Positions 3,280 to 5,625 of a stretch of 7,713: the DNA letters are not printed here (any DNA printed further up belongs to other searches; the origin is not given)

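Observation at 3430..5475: One polypeptide fuses an alpha/beta-hydrolase to an intact MLE-subgroup enolase-superfamily enzyme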

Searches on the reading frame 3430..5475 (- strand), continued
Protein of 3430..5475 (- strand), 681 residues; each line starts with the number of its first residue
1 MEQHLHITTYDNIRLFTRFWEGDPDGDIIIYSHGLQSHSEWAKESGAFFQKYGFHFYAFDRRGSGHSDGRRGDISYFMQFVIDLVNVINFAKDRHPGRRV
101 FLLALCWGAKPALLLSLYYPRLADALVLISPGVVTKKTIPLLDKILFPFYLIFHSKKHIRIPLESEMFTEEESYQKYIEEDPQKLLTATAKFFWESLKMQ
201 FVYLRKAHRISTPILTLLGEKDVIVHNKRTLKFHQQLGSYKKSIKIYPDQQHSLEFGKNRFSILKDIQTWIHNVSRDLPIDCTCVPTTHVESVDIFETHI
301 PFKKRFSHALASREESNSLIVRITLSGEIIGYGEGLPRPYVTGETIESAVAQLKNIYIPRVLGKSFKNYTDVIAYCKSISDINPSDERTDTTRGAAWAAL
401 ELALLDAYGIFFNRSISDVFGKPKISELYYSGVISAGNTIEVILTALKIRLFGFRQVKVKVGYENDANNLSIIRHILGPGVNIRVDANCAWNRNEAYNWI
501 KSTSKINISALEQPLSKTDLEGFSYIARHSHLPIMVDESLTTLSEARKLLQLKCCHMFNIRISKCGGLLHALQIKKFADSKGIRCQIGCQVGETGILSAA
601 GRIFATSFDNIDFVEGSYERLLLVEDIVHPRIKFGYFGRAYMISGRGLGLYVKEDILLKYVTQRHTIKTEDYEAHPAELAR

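Call 81: find_encoding_contigs(protein=P0058, flank=7000, max_places=2)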
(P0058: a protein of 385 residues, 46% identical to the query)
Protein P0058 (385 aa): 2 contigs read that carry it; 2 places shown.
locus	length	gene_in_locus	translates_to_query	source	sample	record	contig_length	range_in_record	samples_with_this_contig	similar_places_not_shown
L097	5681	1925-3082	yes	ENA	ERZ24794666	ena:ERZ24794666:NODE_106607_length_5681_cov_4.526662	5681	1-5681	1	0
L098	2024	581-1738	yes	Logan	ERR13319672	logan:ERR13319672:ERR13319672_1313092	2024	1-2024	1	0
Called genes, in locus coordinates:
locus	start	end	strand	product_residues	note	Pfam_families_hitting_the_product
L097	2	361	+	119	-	?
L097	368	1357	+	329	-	PF01073:3Beta_HSD, PF01370:Epimerase, PF02719:Polysacc_synt_2, PF04321:RmlD_sub_bind, PF05368:NmrA, PF13460:NAD_binding_10, PF16363:GDP_Man_Dehyd, PF07993:NAD_binding_4, +1 more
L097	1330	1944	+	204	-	PF00881:Nitroreductase, PF14512:TM1586_NiRdase (weak)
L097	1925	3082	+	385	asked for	PF02746:MR_MLE_N (weak), PF13378:MR_MLE_C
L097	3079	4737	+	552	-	PF03321:GH3, PF23571:GH3_M, PF23572:GH3_C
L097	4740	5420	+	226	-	PF00535:Glycos_transf_2, PF10111:Glyco_tranf_2_2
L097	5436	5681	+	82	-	?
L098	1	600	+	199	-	?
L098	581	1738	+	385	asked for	PF02746:MR_MLE_N (weak), PF13378:MR_MLE_C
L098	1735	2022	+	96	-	?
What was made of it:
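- The closest standalone MLE (P0058, 46% identity) sits in the order NAD-epimerase, nitroreductase, MLE, GH3, GT2 (call 81).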

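Call 85: search_protein_families(library=padloc, proteins=[window:3430-5475:-, L007:10139-11830:+, L007:11820-12278:+, L001:8155-9984:+], max_evalue=0.001)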
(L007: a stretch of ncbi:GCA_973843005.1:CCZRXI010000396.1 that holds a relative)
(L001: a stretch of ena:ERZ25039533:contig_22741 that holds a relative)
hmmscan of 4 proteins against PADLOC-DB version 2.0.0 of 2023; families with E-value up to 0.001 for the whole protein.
window:3430-5475:- (681 aa): 0 families

L007:10139-11830:+ (563 aa): 0 families

L007:11820-12278:+ (152 aa): 4 families
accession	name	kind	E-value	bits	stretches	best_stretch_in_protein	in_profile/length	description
PDLC00731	Effector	-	3.9e-15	53.6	1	5-148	18-154/306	TIR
PDLC02371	PycTIR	-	1.6e-14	52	1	17-148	26-151/288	-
PDLC00732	Effector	-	6.8e-10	36.3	1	22-148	30-150/301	TIR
PDLC00734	PycC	-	2.9e-06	24.6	1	22-108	27-111/374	Pycsar cyclase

L001:8155-9984:+ (609 aa): 5 families
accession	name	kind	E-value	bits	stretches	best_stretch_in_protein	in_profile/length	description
PDLC00732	Effector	-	6.3e-12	43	1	51-158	39-142/301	TIR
PDLC00731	Effector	-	3.8e-11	40.5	1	46-158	38-146/306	TIR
PDLC02371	PycTIR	-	2.1e-10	38.5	1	46-157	35-142/288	-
PDLC00734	PycC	-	1.1e-05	22.7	1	38-157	22-143/374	Pycsar cyclase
PDLC00758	Effector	-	1.3e-05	22.7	1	370-501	40-192/331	Phospholipase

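Call 91: search_protein_families(library=pfam, alignment_id=A3, max_evalue=0.00001)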
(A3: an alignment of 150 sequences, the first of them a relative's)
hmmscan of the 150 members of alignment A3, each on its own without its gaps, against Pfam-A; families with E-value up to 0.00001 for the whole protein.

A. member 1, L001:6231-7307:- (359 aa): 0 families

B. families by the number of members that match (of 150 scanned): 132 families (the first 25 are shown)
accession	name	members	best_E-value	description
PF01370.27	Epimerase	15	3.3e-47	NAD dependent epimerase/dehydratase family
PF13460.12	NAD_binding_10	15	2.1e-24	NAD(P)H-binding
PF01073.25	3Beta_HSD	13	9.7e-39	3-beta hydroxysteroid dehydrogenase/isomerase family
PF07993.18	NAD_binding_4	13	1.8e-24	Male sterility protein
PF00027.35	cNMP_binding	13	1.9e-23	Cyclic nucleotide-binding domain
PF05368.20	NmrA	12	1.9e-18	NmrA-like family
PF16363.11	GDP_Man_Dehyd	11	4.8e-30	GDP-mannose 4,6 dehydratase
PF04321.23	RmlD_sub_bind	11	3e-16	RmlD substrate binding domain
PF02719.21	Polysacc_synt_2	8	2.6e-11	Polysaccharide biosynthesis protein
PF01734.28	Patatin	4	1.6e-29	Patatin-like phospholipase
PF08241.18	Methyltransf_11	4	1e-26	Methyltransferase domain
PF13649.12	Methyltransf_25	4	6.1e-26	Methyltransferase domain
PF13847.12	Methyltransf_31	4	3.1e-25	Methyltransferase domain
PF01209.24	Ubie_methyltran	4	1.1e-23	ubiE/COQ5 methyltransferase family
PF13489.12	Methyltransf_23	4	4.3e-22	Methyltransferase domain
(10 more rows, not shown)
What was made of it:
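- Closest known: OlsH/OlsI ornithine-lipid pathway of Singulisphaera acidiphila. Same: Methyltransferases also recur near the module studied here (call 91).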
